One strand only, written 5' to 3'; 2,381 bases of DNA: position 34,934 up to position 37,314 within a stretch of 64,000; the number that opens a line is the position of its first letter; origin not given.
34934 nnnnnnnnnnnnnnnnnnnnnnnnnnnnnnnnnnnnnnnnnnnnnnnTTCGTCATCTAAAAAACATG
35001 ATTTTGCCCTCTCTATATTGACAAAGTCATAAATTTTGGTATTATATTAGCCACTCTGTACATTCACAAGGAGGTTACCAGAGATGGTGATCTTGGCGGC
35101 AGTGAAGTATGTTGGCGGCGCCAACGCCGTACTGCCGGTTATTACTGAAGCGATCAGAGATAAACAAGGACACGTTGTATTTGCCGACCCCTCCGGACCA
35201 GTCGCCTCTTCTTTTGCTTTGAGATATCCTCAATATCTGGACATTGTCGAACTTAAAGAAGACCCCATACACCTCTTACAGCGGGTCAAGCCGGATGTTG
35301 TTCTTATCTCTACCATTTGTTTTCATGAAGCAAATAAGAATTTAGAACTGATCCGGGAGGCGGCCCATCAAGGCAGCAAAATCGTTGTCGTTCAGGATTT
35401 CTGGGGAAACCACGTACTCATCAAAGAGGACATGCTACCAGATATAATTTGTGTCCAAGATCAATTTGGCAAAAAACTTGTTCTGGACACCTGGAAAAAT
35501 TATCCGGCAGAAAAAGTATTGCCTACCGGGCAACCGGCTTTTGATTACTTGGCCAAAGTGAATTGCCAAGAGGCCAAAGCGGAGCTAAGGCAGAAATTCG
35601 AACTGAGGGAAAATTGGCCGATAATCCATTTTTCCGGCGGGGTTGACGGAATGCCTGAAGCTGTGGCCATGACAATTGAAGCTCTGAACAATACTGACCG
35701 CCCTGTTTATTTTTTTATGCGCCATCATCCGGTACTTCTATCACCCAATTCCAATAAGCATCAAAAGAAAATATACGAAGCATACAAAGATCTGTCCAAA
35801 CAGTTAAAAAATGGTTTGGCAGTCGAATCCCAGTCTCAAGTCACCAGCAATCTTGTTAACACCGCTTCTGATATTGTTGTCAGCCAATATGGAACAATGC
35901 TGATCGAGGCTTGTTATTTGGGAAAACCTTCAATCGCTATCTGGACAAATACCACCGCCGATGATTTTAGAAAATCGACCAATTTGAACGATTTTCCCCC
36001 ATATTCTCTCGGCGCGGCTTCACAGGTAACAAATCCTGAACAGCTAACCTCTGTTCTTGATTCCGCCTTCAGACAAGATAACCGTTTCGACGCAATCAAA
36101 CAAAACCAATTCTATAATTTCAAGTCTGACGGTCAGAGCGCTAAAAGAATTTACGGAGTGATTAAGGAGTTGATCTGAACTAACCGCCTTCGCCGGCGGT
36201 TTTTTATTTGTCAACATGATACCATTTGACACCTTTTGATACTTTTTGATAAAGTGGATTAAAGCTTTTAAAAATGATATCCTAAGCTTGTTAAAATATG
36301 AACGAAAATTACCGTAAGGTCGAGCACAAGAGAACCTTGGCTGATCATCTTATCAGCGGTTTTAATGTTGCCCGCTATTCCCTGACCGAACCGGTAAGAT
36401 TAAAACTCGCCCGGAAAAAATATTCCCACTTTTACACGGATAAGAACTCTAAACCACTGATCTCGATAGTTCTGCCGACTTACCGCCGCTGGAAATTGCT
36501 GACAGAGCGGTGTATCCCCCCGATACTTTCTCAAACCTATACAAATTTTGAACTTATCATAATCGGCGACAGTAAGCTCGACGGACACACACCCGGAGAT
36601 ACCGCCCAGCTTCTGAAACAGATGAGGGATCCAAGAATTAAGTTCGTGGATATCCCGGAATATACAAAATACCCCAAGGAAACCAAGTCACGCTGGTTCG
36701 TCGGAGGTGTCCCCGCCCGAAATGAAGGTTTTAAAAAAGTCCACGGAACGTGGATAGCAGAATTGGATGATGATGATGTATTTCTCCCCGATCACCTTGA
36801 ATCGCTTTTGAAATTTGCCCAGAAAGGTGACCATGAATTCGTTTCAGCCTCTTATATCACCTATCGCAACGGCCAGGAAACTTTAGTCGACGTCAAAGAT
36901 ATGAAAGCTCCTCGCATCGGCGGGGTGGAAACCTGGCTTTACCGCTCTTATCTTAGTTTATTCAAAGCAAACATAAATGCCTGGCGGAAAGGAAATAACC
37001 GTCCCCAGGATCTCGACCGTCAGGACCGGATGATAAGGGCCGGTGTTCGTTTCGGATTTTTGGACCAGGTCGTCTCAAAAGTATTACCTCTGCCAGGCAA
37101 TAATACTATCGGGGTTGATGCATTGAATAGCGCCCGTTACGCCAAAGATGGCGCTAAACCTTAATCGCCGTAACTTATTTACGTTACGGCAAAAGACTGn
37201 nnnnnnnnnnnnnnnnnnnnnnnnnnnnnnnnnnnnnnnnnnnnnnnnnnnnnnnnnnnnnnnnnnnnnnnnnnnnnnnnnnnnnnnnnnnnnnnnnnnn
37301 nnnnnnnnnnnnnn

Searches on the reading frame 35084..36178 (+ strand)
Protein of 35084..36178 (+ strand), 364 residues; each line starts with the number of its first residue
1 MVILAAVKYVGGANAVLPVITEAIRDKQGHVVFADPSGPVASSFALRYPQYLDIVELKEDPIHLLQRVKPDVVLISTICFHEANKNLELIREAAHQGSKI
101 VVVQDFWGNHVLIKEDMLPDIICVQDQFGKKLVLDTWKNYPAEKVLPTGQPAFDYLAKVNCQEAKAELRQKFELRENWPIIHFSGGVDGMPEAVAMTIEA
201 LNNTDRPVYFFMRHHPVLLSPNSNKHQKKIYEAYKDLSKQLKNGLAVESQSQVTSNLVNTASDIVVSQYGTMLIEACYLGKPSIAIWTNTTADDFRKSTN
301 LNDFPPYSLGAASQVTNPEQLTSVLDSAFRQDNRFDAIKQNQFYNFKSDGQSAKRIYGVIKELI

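Call 8: search_protein_families(library=pfam, proteins=[window:35084-36178:+])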
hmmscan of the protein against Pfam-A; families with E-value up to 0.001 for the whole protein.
window:35084-36178:+ (364 aa): 2 families
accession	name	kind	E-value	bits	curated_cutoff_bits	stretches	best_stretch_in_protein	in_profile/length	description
PF02350.25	Epimerase_2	-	4.4e-05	22.9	30.6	1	139-298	141-296/347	UDP-N-acetylglucosamine 2-epimerase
PF04464.20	Glyphos_transf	-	4.9e-05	22.9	22.1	1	139-360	154-365/367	CDP-Glycerol:Poly(glycerophosphate) glycerophosphotransferase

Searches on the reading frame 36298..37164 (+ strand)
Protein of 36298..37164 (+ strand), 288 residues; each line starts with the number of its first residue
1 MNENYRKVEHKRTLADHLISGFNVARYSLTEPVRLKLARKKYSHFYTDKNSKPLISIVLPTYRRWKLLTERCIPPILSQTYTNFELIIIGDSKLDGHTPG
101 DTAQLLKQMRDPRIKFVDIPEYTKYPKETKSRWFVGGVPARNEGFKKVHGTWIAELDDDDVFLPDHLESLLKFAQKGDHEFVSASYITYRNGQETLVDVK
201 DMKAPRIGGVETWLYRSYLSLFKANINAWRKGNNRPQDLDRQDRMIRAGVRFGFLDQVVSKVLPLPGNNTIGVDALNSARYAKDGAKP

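Call 9: search_protein_families(library=pfam, proteins=[window:36298-37164:+])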
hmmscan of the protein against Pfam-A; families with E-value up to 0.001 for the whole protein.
window:36298-37164:+ (288 aa): 2 families
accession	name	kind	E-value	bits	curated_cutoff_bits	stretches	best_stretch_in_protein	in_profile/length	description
PF00535.33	Glycos_transf_2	-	8.1e-19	68.6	23.3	1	56-217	1-146/168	Glycosyl transferase family 2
PF10111.15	Glyco_tranf_2_2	-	0.00094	19.2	27.3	0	82-176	28-108/276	Glycosyltransferase like family 2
